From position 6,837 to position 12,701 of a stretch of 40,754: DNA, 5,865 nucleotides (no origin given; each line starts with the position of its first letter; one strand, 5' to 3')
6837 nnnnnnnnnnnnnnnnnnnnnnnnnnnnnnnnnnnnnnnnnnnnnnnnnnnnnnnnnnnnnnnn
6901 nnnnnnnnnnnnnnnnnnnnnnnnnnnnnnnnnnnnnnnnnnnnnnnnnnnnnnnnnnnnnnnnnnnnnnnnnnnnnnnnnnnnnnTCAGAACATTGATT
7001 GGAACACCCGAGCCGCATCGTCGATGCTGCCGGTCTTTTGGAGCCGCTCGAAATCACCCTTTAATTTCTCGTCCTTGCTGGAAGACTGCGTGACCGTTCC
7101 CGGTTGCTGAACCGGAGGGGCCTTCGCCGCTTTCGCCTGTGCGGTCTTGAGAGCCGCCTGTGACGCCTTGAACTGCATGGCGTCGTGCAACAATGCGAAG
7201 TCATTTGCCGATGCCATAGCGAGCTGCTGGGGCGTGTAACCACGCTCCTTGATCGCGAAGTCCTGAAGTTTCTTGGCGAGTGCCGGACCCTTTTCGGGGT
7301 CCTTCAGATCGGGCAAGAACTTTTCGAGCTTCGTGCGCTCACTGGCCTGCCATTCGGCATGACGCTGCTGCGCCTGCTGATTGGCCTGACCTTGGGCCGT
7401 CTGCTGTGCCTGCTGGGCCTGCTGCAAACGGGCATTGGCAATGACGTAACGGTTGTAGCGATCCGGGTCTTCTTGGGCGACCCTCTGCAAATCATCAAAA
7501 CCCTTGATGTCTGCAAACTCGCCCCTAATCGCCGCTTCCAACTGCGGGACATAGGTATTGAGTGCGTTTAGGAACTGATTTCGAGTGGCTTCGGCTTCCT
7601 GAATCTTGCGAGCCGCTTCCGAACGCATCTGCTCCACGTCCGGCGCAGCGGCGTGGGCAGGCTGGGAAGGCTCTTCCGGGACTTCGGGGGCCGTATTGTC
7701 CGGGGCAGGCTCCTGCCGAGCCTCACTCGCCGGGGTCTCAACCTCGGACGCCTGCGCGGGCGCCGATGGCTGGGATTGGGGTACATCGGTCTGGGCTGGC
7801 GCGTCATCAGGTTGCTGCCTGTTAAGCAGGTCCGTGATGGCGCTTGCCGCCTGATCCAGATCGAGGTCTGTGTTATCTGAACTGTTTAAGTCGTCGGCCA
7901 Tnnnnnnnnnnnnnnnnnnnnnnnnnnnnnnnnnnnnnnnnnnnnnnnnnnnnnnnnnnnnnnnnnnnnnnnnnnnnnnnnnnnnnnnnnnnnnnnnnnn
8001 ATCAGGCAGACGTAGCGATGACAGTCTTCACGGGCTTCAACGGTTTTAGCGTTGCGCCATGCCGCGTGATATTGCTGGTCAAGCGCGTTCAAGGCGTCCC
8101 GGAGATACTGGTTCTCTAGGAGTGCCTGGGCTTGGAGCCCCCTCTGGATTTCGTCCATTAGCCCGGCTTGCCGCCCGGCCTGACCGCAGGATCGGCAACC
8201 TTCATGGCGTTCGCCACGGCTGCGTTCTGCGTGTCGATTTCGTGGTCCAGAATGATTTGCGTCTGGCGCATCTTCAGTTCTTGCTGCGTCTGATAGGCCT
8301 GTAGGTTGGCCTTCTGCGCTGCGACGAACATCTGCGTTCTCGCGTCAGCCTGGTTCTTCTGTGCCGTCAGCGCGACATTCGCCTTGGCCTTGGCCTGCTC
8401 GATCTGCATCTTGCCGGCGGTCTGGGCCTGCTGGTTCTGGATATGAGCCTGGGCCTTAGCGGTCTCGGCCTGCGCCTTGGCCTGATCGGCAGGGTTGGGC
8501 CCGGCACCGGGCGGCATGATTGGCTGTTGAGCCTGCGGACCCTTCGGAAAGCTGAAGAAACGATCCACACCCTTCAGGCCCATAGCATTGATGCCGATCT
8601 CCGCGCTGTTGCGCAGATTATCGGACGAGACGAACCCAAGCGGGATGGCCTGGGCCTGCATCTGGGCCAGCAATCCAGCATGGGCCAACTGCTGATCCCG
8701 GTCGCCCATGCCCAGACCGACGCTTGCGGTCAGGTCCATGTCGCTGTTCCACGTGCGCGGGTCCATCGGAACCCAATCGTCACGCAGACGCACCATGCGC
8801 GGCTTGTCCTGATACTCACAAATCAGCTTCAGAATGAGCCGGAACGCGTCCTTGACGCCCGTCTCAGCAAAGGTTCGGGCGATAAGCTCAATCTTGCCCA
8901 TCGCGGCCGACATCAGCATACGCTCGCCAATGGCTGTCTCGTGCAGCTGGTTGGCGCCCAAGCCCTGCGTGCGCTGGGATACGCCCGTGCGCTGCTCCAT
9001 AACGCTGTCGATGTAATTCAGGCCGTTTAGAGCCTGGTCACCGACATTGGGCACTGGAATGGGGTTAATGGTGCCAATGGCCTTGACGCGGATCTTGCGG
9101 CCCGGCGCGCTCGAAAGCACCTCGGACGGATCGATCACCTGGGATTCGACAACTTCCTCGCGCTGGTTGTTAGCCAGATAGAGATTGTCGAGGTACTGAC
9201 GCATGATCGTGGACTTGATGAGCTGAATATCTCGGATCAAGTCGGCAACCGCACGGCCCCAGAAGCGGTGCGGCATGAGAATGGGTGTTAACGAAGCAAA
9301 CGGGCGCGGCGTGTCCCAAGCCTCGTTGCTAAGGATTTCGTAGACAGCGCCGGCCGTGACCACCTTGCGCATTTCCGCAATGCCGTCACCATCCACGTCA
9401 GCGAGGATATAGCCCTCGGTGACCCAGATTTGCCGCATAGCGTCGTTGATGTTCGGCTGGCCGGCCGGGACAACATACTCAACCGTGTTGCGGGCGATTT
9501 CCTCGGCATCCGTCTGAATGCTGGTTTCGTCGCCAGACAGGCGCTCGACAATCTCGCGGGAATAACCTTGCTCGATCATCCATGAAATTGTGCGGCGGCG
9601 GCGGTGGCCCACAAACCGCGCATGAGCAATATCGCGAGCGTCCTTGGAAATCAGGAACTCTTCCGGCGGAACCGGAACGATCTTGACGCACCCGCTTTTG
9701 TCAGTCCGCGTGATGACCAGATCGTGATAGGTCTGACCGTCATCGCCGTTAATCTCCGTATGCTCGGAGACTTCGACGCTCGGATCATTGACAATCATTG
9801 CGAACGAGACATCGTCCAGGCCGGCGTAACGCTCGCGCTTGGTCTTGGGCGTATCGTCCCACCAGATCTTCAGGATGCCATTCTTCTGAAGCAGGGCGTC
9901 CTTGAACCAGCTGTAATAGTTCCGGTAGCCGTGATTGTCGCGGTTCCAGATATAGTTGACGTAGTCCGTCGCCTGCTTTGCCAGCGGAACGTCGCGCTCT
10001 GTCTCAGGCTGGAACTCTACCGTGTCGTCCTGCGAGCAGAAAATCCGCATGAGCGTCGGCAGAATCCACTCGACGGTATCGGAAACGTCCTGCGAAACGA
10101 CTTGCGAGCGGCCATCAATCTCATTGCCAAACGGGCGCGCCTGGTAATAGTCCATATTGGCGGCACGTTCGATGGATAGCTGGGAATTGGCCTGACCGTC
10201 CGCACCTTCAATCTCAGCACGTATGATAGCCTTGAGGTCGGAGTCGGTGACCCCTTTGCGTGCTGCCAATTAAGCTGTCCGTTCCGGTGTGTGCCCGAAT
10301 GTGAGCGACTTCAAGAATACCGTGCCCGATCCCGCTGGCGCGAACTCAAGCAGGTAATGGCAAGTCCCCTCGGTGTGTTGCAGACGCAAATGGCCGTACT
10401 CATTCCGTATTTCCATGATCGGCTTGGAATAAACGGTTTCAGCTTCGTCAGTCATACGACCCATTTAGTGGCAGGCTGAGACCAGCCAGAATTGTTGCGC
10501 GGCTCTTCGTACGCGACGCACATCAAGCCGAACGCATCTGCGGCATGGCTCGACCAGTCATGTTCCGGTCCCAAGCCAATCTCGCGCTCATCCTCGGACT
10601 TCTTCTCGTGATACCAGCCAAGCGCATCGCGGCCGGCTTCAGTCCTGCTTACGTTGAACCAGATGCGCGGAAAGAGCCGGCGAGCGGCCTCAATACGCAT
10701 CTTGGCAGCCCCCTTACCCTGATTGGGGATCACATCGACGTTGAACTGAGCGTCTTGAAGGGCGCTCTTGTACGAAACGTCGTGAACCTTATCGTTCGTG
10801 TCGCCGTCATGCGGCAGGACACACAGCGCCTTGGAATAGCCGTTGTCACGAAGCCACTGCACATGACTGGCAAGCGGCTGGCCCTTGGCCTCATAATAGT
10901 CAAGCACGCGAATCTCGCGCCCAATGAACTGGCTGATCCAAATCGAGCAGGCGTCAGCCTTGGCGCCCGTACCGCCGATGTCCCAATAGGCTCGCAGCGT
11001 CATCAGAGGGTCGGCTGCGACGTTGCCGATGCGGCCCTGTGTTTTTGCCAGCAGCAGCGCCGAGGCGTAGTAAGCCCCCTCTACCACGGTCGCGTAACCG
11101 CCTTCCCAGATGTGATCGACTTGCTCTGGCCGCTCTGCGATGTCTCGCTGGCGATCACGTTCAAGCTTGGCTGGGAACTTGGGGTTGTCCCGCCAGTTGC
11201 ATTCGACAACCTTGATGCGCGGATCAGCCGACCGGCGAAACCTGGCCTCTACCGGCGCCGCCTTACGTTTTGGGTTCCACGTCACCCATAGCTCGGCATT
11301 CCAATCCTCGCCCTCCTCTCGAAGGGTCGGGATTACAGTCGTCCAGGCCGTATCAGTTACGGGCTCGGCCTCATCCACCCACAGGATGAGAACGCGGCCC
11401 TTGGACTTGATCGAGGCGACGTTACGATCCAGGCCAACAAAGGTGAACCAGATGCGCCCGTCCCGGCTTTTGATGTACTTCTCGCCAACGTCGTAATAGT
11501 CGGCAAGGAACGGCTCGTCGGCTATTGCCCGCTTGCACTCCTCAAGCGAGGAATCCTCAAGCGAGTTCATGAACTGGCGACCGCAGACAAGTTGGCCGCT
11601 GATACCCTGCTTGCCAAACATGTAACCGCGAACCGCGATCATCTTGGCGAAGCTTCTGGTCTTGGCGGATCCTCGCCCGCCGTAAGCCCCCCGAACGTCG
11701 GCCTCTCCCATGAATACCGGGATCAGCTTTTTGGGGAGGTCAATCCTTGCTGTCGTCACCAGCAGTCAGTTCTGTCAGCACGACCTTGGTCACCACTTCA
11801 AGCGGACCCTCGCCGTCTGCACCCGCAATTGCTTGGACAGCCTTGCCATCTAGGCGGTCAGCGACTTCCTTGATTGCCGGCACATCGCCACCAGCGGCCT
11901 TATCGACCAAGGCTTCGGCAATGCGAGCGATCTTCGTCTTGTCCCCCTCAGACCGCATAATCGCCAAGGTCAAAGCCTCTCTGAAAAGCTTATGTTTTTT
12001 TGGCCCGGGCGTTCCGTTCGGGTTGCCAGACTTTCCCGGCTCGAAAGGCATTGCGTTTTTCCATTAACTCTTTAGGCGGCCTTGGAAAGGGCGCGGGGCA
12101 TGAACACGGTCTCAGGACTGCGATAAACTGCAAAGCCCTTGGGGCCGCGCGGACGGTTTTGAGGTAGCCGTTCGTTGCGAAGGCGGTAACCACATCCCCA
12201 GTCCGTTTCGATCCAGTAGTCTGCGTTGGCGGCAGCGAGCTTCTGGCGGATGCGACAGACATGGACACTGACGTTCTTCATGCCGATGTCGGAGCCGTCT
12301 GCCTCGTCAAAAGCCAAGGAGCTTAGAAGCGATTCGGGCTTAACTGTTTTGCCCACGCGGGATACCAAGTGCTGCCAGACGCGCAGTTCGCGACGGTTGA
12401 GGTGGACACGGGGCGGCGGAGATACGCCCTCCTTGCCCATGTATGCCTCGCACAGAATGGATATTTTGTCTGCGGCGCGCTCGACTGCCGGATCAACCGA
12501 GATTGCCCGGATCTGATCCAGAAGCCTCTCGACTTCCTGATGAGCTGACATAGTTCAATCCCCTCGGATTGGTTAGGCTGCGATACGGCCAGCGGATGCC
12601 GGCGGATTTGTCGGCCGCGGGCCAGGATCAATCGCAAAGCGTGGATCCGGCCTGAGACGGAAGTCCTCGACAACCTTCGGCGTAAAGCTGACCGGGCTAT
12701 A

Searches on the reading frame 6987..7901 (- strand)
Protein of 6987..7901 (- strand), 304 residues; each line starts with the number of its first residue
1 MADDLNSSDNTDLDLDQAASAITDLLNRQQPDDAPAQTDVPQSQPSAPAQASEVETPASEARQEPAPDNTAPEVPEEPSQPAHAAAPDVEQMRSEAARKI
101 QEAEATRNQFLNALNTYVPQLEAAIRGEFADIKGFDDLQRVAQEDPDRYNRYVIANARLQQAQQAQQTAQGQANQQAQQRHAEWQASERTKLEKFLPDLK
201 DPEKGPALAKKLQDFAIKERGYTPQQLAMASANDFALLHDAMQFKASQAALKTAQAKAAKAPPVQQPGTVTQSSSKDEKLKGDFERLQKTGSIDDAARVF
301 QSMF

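Call 19: search_protein_families(library=pfam, proteins=[window:6987-7901:-], max_evalue=0.01)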
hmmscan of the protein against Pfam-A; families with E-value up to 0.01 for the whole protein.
window:6987-7901:- (304 aa): 0 families

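Call 30: search_protein_families(library=phrogs, proteins=[window:6987-7901:-], max_evalue=0.001)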
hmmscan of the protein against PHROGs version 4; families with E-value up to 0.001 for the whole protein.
window:6987-7901:- (304 aa): 1 family
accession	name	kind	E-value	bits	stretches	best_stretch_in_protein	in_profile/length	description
phrog_3927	-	head and packaging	3.1e-23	83.9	1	88-302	128-340/342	head scaffolding protein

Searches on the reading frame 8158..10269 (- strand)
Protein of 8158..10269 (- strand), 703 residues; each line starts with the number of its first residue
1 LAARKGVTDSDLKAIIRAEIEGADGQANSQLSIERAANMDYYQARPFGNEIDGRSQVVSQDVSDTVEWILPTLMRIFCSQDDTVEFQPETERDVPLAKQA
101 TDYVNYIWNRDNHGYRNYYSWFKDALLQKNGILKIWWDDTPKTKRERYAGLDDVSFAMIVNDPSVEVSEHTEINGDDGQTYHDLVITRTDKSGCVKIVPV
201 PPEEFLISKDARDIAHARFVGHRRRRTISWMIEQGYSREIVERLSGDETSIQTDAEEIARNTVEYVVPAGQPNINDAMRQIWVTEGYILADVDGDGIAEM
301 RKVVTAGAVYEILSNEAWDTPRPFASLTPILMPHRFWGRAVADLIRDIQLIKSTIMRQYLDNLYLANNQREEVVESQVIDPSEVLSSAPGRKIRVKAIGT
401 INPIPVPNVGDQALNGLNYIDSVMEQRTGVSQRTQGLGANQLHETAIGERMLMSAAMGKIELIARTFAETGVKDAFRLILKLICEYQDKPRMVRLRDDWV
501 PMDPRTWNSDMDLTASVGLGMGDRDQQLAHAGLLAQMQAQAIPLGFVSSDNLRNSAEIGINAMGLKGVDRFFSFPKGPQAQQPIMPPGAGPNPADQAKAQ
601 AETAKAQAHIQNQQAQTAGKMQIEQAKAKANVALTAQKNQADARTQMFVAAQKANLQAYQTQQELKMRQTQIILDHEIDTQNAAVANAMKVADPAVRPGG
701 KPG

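Call 19: search_protein_families(library=pfam, proteins=[window:8158-10269:-], max_evalue=0.01)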
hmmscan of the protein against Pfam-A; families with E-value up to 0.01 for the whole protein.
window:8158-10269:- (703 aa): 1 family
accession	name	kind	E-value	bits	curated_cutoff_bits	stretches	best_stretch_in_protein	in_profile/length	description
PF23899.1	SU10_portal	-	2.4e-205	683.9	30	1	13-608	2-592/593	Phage SU10 portal protein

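Call 63: search_dna_similar(query=window:8158-10269:-, collection=phages, mode=protein, max_rows=15)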
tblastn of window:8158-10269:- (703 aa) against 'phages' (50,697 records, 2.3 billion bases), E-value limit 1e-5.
Records with a match: 348; places in all: 350; records where one place covers at least 80% of the query: 231.
Best place of each record, by identity: <60% 348.
By first word of the organism name: Pseudomonas 105; Escherichia 94; Vibrio 57; Aeromonas 11; Rhizobium 8; Proteus 8; Sulfitobacter 7; Cronobacter 7; Salmonella 7; Alteromonas 7; and 18 more.
By host as written in the record: Escherichia coli 52; - 46; Pseudomonas aeruginosa 39; Pseudomonas aeruginosa PAO1 16; Vibrio breoganii 11; Aeromonas hydrophila 9; Pseudomonas sp. 7; Vibrio parahaemolyticus 7; and 96 more.
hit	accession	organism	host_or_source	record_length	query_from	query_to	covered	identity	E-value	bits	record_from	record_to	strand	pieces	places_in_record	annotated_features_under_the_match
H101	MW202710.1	Caudoviricetes sp.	Manatee Spring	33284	12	692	97%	38.6%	9e-120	400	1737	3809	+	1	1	head to tail connecting protein | sip4 zipper protein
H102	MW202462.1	Caudoviricetes sp.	Manatee Spring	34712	4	666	94%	38.3%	9e-121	403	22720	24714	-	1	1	head to tail connecting protein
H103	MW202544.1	Bacteriophage sp.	Manatee Spring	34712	4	666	94%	38.3%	9e-121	403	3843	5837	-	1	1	head to tail connecting protein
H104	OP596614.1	Bradyrhizobium phage ppBeUSDA76-2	Bradyrhizobium elkanii USDA 76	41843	11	654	90%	38.2%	1e-89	356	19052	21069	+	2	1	hypothetical protein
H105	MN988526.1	Rhizobium phage RHph_N3_2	Rhizobium phaseoli N3_2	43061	1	703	100%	33.9%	7e-97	334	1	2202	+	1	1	portal protein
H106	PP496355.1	Microcystis phage Mvi-Yong1342-1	Microcystis viridis FACHB-1342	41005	10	681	96%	35.4%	1e-110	374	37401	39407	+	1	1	portal protein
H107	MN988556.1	Rhizobium phage RHph_I1_23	Rhizobium phaseoli I1_23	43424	1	703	100%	33.1%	4e-92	320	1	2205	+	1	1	portal protein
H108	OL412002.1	Pseudomonas phage BroderSalsa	Pseudomonas sp. ERG2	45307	1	677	96%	33.8%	7e-103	351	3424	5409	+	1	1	portal protein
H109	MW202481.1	Caudoviricetes sp.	Manatee Spring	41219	12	592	83%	39.2%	1e-115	389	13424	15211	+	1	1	head to tail connecting protein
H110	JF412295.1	EBPR podovirus 2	-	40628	2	674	96%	33.8%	3e-86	303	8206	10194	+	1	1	gp17: portal protein | gp16: terminase large subunit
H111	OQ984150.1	Phage C72C1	-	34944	9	576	81%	39.9%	2e-118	397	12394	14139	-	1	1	portal protein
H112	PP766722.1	Pseudomonas phage Baskent_P1_112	Pseudomonas aeruginosa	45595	1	657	93%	34.3%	5e-104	355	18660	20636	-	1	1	portal (connector) protein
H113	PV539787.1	Pseudomonas phage phPSJM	Pseudomonas aeruginosa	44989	1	657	93%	34.3%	6e-104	354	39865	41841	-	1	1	portal protein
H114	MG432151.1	Pseudomonas phage Delta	Pseudomonas aeruginosa PA-4U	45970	1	657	93%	34.2%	4e-103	352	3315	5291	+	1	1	putative portal protein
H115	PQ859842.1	Pseudomonas phage CP-p-PA-21011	Pseudomonas aeruginosa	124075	1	657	93%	34.2%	4e-103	352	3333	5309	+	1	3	portal protein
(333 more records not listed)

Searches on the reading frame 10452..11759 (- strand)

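Call 19: search_protein_families(library=pfam, proteins=[window:10452-11759:-], max_evalue=0.01)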
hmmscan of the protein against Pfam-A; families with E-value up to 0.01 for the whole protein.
window:10452-11759:- (435 aa): 1 family
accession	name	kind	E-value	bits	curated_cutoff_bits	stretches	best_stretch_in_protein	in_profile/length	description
PF04466.19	Terminase_3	-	1.1e-17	64.6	23.2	1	25-199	7-179/201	Phage terminase large subunit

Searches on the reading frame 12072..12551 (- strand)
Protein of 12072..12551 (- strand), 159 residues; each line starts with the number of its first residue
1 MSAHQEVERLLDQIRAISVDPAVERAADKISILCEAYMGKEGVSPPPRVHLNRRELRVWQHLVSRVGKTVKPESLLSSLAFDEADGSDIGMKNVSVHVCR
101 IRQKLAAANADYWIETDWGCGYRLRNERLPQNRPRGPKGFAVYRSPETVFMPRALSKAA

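Call 67: search_protein_families(library=pfam, proteins=[window:12072-12551:-], max_evalue=0.01)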
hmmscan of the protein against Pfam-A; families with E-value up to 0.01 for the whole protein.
window:12072-12551:- (159 aa): 1 family
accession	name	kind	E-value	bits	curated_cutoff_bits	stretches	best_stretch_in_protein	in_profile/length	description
PF00486.34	Trans_reg_C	-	7.4e-12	45.6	26.2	1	49-124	4-77/77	Transcriptional regulatory protein, C terminal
